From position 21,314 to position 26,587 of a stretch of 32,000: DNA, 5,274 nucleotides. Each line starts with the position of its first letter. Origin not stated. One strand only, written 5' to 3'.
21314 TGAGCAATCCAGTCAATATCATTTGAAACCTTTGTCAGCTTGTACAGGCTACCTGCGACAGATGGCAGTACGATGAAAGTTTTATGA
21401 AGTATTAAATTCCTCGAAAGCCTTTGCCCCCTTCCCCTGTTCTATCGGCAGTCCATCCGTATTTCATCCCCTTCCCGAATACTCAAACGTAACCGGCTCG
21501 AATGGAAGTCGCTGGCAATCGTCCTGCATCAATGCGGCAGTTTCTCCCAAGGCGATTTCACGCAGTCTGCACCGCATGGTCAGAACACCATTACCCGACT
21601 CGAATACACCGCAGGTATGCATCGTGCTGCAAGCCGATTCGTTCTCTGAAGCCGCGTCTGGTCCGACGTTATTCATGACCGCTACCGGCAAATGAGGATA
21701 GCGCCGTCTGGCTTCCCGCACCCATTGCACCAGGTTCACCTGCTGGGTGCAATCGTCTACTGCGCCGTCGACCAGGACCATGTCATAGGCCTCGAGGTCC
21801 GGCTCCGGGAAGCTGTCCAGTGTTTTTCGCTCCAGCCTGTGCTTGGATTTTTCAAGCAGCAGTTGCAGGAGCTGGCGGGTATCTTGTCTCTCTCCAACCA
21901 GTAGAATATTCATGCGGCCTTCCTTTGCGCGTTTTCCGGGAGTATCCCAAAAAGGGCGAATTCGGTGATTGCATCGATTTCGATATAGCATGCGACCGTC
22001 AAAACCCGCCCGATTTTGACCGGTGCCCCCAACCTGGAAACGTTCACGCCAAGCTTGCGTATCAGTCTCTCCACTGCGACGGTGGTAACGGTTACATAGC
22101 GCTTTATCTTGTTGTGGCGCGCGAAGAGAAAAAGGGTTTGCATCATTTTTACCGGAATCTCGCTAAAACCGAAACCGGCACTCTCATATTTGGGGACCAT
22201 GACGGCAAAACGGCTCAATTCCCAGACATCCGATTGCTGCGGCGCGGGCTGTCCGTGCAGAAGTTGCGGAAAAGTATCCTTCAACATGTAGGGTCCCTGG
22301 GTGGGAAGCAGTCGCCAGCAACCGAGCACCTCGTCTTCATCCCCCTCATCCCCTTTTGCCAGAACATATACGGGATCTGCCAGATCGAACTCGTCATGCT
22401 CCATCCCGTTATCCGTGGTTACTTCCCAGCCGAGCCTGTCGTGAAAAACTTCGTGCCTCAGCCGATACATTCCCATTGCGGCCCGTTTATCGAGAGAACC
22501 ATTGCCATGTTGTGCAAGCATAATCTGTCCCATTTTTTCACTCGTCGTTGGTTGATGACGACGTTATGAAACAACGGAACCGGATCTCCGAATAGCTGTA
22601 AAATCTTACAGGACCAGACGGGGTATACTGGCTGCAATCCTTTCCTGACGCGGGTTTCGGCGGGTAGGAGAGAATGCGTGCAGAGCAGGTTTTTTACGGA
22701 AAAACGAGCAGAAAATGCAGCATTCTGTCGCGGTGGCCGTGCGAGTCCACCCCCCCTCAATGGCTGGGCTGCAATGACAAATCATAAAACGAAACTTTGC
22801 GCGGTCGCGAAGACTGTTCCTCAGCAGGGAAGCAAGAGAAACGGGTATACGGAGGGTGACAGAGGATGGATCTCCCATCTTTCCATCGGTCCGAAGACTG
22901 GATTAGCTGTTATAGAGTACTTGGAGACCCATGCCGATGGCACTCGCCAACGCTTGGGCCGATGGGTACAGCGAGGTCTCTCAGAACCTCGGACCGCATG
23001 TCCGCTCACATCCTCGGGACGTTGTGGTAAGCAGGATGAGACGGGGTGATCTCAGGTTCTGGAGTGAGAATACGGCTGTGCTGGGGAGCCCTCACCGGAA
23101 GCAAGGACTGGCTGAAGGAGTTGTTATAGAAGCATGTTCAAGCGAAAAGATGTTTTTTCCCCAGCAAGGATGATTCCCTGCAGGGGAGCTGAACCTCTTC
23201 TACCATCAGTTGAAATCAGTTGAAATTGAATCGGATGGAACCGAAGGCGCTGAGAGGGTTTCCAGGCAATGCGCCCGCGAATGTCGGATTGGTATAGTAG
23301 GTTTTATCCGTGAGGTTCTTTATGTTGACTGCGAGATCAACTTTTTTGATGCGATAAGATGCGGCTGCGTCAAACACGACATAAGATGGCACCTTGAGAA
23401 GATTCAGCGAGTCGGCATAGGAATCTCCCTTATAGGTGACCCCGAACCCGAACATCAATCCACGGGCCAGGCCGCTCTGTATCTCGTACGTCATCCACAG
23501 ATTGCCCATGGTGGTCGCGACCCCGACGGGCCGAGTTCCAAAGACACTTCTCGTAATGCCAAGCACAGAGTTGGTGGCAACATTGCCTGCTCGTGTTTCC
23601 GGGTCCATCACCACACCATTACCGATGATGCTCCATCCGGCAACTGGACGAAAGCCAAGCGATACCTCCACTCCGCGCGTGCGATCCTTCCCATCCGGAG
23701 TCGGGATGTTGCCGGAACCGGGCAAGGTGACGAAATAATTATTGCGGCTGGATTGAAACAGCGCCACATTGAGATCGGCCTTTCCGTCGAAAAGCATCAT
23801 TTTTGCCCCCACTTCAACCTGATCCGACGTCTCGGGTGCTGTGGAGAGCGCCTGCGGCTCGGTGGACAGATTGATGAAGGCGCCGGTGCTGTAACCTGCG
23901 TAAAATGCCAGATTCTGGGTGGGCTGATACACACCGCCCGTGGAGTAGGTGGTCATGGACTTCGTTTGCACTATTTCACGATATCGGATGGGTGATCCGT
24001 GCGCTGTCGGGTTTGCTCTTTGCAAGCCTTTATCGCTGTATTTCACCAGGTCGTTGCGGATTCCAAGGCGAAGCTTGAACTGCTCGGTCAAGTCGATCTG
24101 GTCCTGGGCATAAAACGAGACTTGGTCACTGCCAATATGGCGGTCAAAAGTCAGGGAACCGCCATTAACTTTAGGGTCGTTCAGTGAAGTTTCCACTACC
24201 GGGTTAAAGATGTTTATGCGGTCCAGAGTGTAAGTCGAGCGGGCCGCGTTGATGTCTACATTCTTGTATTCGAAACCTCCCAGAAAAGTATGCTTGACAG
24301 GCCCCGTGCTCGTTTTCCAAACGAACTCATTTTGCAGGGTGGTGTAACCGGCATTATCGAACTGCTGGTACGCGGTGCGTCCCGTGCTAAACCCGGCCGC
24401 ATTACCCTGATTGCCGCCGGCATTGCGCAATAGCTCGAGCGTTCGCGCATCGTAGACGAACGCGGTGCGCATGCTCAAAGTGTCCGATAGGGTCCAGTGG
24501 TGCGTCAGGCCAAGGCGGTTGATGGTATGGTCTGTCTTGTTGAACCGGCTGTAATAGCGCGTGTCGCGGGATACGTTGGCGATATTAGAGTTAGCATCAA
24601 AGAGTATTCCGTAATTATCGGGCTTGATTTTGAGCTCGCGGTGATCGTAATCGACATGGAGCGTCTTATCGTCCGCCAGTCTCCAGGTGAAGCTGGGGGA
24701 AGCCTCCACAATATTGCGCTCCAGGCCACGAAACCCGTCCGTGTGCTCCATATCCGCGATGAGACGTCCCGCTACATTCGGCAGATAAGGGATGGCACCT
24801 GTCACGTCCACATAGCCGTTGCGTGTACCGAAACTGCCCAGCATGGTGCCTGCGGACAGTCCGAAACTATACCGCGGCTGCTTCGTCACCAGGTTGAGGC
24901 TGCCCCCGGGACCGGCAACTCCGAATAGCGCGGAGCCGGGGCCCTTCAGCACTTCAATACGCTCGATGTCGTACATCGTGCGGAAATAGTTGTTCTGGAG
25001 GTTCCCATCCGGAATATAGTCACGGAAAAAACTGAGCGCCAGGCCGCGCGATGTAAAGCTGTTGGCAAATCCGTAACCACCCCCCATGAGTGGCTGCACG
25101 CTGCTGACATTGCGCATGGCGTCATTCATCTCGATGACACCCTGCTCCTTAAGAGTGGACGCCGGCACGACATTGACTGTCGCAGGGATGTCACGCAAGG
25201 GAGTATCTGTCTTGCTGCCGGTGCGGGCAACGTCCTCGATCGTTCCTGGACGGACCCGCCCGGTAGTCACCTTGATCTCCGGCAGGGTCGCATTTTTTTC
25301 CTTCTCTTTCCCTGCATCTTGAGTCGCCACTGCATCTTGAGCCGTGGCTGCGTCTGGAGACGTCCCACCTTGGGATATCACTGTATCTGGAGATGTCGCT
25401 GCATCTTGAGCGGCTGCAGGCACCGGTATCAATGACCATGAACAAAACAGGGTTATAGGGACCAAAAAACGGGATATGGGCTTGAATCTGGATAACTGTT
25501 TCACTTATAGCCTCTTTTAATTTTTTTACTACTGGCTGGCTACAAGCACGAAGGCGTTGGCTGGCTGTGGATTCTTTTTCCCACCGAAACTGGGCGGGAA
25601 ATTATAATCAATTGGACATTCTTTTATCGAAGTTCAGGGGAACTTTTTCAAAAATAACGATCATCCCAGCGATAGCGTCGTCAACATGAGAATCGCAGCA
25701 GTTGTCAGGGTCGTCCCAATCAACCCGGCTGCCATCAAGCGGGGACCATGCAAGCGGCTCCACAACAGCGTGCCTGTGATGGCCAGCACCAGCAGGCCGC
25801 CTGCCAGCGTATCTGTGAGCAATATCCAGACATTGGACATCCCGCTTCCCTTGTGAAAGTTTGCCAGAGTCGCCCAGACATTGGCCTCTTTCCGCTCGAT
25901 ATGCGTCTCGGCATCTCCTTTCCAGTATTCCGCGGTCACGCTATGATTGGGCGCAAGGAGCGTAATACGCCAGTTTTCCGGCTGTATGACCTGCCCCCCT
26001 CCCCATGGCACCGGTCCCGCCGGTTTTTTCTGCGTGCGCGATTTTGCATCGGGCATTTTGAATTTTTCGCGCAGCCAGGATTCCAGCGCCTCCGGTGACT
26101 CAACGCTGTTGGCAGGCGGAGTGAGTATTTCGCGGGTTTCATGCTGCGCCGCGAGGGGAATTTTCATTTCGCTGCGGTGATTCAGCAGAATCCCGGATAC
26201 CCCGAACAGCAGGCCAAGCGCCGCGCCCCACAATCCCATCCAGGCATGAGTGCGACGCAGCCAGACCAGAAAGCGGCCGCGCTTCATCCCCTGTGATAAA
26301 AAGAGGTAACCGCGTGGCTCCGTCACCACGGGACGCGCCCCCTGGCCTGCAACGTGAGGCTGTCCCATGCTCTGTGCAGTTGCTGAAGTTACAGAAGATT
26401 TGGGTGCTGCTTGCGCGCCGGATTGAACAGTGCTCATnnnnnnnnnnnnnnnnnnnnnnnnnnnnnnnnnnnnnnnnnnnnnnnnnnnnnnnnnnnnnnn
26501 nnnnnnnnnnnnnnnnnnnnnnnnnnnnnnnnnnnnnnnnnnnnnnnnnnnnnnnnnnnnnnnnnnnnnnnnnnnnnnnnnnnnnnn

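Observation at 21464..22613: Solo luxI with a near-perfect lux box, translationally coupled to a degenerate receiver-like protein instead of being paired with luxR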

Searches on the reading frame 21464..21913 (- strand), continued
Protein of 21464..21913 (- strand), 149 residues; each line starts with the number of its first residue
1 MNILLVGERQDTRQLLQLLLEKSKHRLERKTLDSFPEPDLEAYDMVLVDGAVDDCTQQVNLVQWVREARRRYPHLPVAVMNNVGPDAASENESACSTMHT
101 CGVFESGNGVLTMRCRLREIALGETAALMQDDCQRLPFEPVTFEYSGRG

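Call 86: search_protein_families(library=pfam, proteins=[L038:6566-8383:+, L042:6549-8315:+, L048:5143-6960:+, L049:6085-7755:+, L050:6700-9711:+, L058:6495-8729:+, L059:6693-8516:+, L071:737-2344:+, L073:4243-5172:+, L073:3632-4630:+], max_evalue=0.00001)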
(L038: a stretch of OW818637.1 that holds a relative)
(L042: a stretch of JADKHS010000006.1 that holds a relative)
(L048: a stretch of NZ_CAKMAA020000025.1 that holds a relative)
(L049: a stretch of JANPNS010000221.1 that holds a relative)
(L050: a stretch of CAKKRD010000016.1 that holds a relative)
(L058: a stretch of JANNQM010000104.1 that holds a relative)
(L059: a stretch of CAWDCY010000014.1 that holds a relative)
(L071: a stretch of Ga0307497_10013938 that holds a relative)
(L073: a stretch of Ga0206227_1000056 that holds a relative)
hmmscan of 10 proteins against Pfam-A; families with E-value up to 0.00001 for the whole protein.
L038:6566-8383:+ (605 aa): 6 families
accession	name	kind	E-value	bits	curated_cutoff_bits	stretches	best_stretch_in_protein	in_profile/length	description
PF00563.25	EAL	-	1.4e-78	263.9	31.3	1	345-580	2-236/236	EAL domain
PF00990.26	GGDEF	-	2e-47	161.4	23.8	1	169-325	2-161/161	Diguanylate cyclase, GGDEF domain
PF13426.13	PAS_9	-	1e-14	55.1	27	1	54-156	2-103/103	PAS domain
PF00989.32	PAS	-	2.7e-13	50.3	22.6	1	45-154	3-113/113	PAS fold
PF13188.13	PAS_8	-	4.9e-09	36.2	21.8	1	44-96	2-55/65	PAS domain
PF08448.16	PAS_4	-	1e-08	35.8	23.1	1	49-158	1-109/110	PAS fold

L042:6549-8315:+ (588 aa): 6 families
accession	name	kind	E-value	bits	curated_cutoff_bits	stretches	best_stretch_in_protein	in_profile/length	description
PF00563.25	EAL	-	2.3e-76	256.7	31.3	1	328-563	2-236/236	EAL domain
PF00990.26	GGDEF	-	9.2e-47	159.2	23.8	1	152-308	2-161/161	Diguanylate cyclase, GGDEF domain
PF13426.13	PAS_9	-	5.3e-16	59.2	27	1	36-139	2-103/103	PAS domain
PF00989.32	PAS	-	1.2e-13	51.5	22.6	1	27-137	3-113/113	PAS fold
PF13188.13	PAS_8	-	2.8e-08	33.8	21.8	1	26-75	2-52/65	PAS domain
PF08448.16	PAS_4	-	4.5e-07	30.5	23.1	1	31-141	1-109/110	PAS fold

L048:5143-6960:+ (605 aa): 6 families
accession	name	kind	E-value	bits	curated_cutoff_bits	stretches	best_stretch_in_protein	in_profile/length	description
PF00563.25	EAL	-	4e-76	255.9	31.3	1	345-580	2-236/236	EAL domain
PF00990.26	GGDEF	-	7.8e-48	162.7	23.8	1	169-325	2-161/161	Diguanylate cyclase, GGDEF domain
PF13426.13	PAS_9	-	2e-15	57.4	27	1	54-156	2-103/103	PAS domain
PF00989.32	PAS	-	1e-10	42.1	22.6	1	45-154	3-113/113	PAS fold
PF13188.13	PAS_8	-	6.5e-09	35.8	21.8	1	44-96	2-55/65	PAS domain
PF08448.16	PAS_4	-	7.3e-06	26.6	23.1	0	49-158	1-109/110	PAS fold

L049:6085-7755:+ (556 aa): 2 families
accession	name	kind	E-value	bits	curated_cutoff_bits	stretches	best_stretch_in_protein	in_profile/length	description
PF00563.25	EAL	-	2.8e-80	269.5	31.3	1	305-539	3-236/236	EAL domain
PF00990.26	GGDEF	-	4.4e-48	163.5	23.8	1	128-284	1-161/161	Diguanylate cyclase, GGDEF domain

L050:6700-9711:+ (1003 aa): 6 families
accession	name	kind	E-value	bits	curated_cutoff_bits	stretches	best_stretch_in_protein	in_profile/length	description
PF00563.25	EAL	-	4.4e-69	232.9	31.3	1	750-984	2-235/236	EAL domain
PF00990.26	GGDEF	-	8.4e-34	117.1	23.8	1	573-728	1-158/161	Diguanylate cyclase, GGDEF domain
PF13185.12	GAF_2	-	8.8e-32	110.6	28.6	2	415-561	2-136/136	GAF domain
PF01590.32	GAF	-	2e-17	64.4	22.4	2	480-560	55-133/133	GAF domain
PF00072.30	Response_reg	-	4.9e-17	62.5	30.2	1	13-122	1-108/111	Response regulator receiver domain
PF13492.12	GAF_3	-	8.2e-16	59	27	1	226-362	1-129/129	GAF domain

L058:6495-8729:+ (744 aa): 3 families
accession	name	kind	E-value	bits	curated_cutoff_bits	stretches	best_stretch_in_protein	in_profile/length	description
PF00563.25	EAL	-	1.3e-77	260.8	31.3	1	493-727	3-236/236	EAL domain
PF00990.26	GGDEF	-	1e-48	165.6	23.8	1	317-472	2-161/161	Diguanylate cyclase, GGDEF domain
PF05231.19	MASE1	-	2.2e-16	60.3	29.8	1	48-296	31-291/299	MASE1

L059:6693-8516:+ (607 aa): 6 families
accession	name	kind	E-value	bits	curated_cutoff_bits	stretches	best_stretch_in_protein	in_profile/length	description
PF00563.25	EAL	-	1e-76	257.9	31.3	1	345-580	2-236/236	EAL domain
PF00990.26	GGDEF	-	5.1e-47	160.1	23.8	1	169-324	2-160/161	Diguanylate cyclase, GGDEF domain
PF13426.13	PAS_9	-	3.5e-15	56.6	27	1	54-156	2-103/103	PAS domain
PF00989.32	PAS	-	4.3e-11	43.3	22.6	1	45-154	3-113/113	PAS fold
PF13188.13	PAS_8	-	1.2e-08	34.9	21.8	1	44-95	2-54/65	PAS domain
PF08448.16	PAS_4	-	1.9e-07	31.8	23.1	1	49-158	1-109/110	PAS fold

L071:737-2344:+ (535 aa): 3 families
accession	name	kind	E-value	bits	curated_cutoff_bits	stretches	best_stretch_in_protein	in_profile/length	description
PF02518.31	HATPase_c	-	1.2e-19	71.2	26.4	1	413-522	2-109/111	Histidine kinase-, DNA gyrase B-, and HSP90-like ATPase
PF00512.31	HisKA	-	3.2e-12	46.7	26.9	1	304-367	3-63/66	His Kinase A (phospho-acceptor) domain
PF00672.30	HAMP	-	2.3e-09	37.9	25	1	232-284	1-53/53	HAMP domain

L073:4243-5172:+ (309 aa): 1 family
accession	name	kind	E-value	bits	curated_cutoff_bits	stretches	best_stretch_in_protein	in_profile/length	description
PF00563.25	EAL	-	3.4e-43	148.1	31.3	1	127-297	64-236/236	EAL domain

L073:3632-4630:+ (332 aa): 7 families
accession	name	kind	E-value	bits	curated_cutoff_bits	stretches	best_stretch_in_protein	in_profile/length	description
PF08447.18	PAS_3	-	3e-21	75.9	25.6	1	52-137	2-88/89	PAS fold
PF13185.12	GAF_2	-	1.1e-20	74.7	28.6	1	172-313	2-136/136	GAF domain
PF01590.32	GAF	-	1.9e-11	45.1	22.4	1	173-312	1-133/133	GAF domain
PF08448.16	PAS_4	-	5.9e-08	33.4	23.1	1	47-145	13-109/110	PAS fold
PF00989.32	PAS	-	1e-07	32.4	22.6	1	31-141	4-113/113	PAS fold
PF13426.13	PAS_9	-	1.7e-06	28.7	27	1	41-142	4-102/103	PAS domain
PF13492.12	GAF_3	-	9.9e-06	26.4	27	0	259-313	74-128/129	GAF domain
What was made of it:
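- Eight of nine non-Nitrosospira loci tested carry a GGDEF-EAL gene right after X (call 86).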

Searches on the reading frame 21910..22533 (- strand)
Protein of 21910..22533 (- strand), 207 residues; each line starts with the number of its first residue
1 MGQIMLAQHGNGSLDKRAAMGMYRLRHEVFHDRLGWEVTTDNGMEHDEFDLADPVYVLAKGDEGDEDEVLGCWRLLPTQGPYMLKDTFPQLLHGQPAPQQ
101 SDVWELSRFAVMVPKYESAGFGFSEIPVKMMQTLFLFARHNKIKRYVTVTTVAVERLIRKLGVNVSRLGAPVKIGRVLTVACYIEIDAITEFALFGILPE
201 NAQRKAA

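Call 4: search_protein_families(library=pfam, proteins=[window:21910-22533:-], max_evalue=1)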
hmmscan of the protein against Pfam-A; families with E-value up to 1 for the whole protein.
window:21910-22533:- (207 aa): 2 families
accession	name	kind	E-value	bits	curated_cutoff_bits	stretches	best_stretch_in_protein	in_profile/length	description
PF00765.23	Autoind_synth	-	6.2e-35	120.8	24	1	20-188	11-177/183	Autoinducer synthase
PF13444.12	Acetyltransf_5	-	4.8e-05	24.4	22.4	1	25-111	1-87/102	Acetyltransferase (GNAT) domain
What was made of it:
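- On LuxI-family AHL synthase (PF00765), applied to 21910-22533: 120.8 bits against a cutoff of 24, covering residues 20-188 of 207 (call 4).
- Checked: luxI: 21910-22533(-) is 207 aa and matches Pfam Autoind_synth at 6e-35 (call 4).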

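Call 44: search_protein_families(library=ncbifam, proteins=[window:21910-22533:-], max_evalue=1)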
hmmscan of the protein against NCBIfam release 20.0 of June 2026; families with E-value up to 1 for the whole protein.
window:21910-22533:- (207 aa): 5 families
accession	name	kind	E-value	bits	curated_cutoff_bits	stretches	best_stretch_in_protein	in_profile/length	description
NF010408.0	PRK13834.1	subfamily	7e-36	123.7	292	1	19-189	18-186/207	acyl-homoserine-lactone synthase TraI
NF052393.1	AHserLSynTraI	equivalog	1.2e-34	119.4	250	1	19-188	18-185/212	acyl-homoserine-lactone synthase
TIGR03694.1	exosort_acyl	subfamily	1.4e-11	44.3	111.95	2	19-111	19-119/241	PEP-CTERM/exosortase system-associated acyltransferase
NF052554.1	OrAlActfOlsBRHOCB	equivalog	0.0022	17.8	350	1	21-79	21-84/256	L-ornithine N(alpha)-acyltransferase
TIGR00350.1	lytR_cpsA_psr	domain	0.051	13.8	62.3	0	141-164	65-89/152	LCP family glycopolymer transferase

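Call 67: search_dna_similar(query=window:21910-22533:-, collection=plasmids, mode=protein, max_rows=25)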
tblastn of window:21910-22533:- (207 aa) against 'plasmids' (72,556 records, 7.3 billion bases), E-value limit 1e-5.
Records with a match: 976; places in all: 1079; records where one place covers at least 80% of the query: 686.
Best place of each record, by identity: <60% 976.
By first word of the organism name: Rhizobium 253; Agrobacterium 243; Ralstonia 113; Sinorhizobium 89; Bradyrhizobium 83; Mesorhizobium 19; Shinella 16; Sphingobium 16; Burkholderia 15; Ensifer 12; and 58 more.
By predicted mobility (MOB-suite, as given by PLSDB): conjugative 581; non-mobilizable 274; mobilizable 121.
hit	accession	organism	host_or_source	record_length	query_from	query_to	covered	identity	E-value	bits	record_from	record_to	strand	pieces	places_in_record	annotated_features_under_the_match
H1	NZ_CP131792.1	Pseudomonas aeruginosa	Homo sapiens,culture,blood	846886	5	196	93%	43.5%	1e-37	144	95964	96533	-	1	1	lasI: acyl-homoserine-lactone synthase LasI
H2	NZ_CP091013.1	Burkholderia cenocepacia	-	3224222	9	206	96%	38.8%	1e-30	124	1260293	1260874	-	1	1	none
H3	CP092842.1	Bradyrhizobium sp. 62B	Arachis hypogaea L.,cell ...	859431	5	186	88%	41.5%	5e-34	134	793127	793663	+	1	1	acyl-homoserine-lactone synthase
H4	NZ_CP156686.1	Burkholderia stagnalis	Bacterial cells,soils collected in ...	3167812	9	206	96%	38.0%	7e-30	122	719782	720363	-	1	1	none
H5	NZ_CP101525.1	Burkholderia arboris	mixed culture,soil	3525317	9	199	92%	39.2%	3e-29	120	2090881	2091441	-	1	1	none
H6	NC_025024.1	Burkholderia glumae BGR1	-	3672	9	194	90%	40.2%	2e-31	127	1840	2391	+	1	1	acyl-homoserine-lactone synthase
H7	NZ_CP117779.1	Burkholderia sp. FERM BP-3421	soil sample,soil sample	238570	22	188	81%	43.7%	1e-38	147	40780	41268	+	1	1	acyl-homoserine-lactone synthase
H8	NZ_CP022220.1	Bradyrhizobium guangxiense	peanut,cell culture,roots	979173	5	186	88%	39.9%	2e-31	127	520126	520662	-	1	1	acyl-homoserine-lactone synthase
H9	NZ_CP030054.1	Bradyrhizobium guangzhouense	Arachis hypogaea,Microbe,nodule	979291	5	186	88%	39.9%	2e-31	127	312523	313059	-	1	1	acyl-homoserine-lactone synthase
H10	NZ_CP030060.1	Bradyrhizobium sp. CCBAU 53351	Arachis hypogaea,Microbe,nodule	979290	5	186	88%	39.9%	2e-31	127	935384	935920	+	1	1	acyl-homoserine-lactone synthase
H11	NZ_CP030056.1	Bradyrhizobium sp. CCBAU 53340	Arachis hypogaea,Microbe,nodule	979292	5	186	88%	39.9%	2e-31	127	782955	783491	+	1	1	acyl-homoserine-lactone synthase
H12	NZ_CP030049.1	Bradyrhizobium sp. CCBAU 53338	Arachis hypogaea,Microbe,nodule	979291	5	186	88%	39.9%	2e-31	127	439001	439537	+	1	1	acyl-homoserine-lactone synthase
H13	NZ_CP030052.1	Bradyrhizobium guangdongense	peanut,cell culture,roots of peanut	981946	5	186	88%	39.9%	2e-31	127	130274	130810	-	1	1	acyl-homoserine-lactone synthase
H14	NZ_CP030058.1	Bradyrhizobium guangdongense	Arachis hypogaea,Microbe,nodule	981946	5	186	88%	39.9%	2e-31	127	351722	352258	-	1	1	acyl-homoserine-lactone synthase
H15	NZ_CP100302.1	Burkholderia glumae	cell culture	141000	22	204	88%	39.6%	3e-29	120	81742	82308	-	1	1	acyl-homoserine-lactone synthase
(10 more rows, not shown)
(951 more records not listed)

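Call 69: get_annotated_region(hit=H2, flank=2500)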
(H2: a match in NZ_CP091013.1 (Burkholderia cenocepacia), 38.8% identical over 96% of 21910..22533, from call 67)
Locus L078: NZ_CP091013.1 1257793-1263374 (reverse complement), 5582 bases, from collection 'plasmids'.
description: Burkholderia cenocepacia strain CMCC(B)23006 plasmid unnamed1, complete sequence
organism: Burkholderia cenocepacia (NCBI taxid 95486)
taxonomy: Bacteria; Pseudomonadota; Betaproteobacteria; Burkholderiales; Burkholderiaceae; Burkholderia; Burkholderia cenocepacia
host: -; source: -; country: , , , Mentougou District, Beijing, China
typing (MOB-suite, as given by PLSDB): non-mobilizable
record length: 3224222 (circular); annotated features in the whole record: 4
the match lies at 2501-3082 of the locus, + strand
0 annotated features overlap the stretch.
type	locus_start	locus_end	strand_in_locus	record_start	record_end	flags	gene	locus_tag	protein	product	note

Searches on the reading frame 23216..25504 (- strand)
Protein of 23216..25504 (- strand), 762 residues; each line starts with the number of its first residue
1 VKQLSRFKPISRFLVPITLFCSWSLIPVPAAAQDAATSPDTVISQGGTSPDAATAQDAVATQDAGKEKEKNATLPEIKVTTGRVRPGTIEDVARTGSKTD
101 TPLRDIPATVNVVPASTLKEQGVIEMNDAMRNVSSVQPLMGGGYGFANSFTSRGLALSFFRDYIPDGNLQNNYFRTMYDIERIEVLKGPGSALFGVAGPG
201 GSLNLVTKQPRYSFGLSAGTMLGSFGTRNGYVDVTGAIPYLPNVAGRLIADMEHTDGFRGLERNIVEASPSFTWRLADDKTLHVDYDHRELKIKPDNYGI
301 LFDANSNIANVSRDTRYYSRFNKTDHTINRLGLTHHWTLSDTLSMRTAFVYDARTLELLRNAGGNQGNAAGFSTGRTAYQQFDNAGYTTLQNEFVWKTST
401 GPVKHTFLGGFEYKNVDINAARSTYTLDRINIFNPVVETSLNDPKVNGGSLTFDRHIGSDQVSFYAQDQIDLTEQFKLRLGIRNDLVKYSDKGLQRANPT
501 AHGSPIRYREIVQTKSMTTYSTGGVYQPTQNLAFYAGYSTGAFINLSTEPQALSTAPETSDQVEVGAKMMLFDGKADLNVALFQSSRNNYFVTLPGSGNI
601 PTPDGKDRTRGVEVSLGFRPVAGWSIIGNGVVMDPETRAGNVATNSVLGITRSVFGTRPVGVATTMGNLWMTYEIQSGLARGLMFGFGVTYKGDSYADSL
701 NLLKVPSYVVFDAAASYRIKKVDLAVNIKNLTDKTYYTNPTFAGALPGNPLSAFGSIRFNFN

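Call 4: search_protein_families(library=pfam, proteins=[window:23216-25504:-], max_evalue=1)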
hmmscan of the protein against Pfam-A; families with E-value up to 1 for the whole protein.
window:23216-25504:- (762 aa): 3 families
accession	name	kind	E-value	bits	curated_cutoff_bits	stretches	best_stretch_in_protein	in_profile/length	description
PF00593.30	TonB_dep_Rec_b-barrel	-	6.1e-49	168.5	27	1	296-731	28-436/436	TonB dependent receptor-like, beta-barrel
PF07715.20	Plug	-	1.3e-17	64.7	23.9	1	103-201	2-106/107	TonB-dependent Receptor Plug Domain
PF11751.14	PorP_SprF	-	0.019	14.9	22.3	1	469-554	89-171/273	Type IX secretion system membrane protein PorP/SprF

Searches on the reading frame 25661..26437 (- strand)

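Call 6: search_protein_families(library=pfam, proteins=[window:25661-26437:-], max_evalue=0.001)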
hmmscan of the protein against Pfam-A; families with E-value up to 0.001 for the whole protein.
window:25661-26437:- (258 aa): 2 families
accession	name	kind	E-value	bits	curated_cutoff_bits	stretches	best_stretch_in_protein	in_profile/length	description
PF16357.10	PepSY_TM_like_2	-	1.1e-11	45.6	27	1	59-253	2-194/197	Putative PepSY_TM-like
PF03929.21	PepSY_TM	-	2.2e-06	28.2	28.8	1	62-231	2-161/295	PepSY-associated TM region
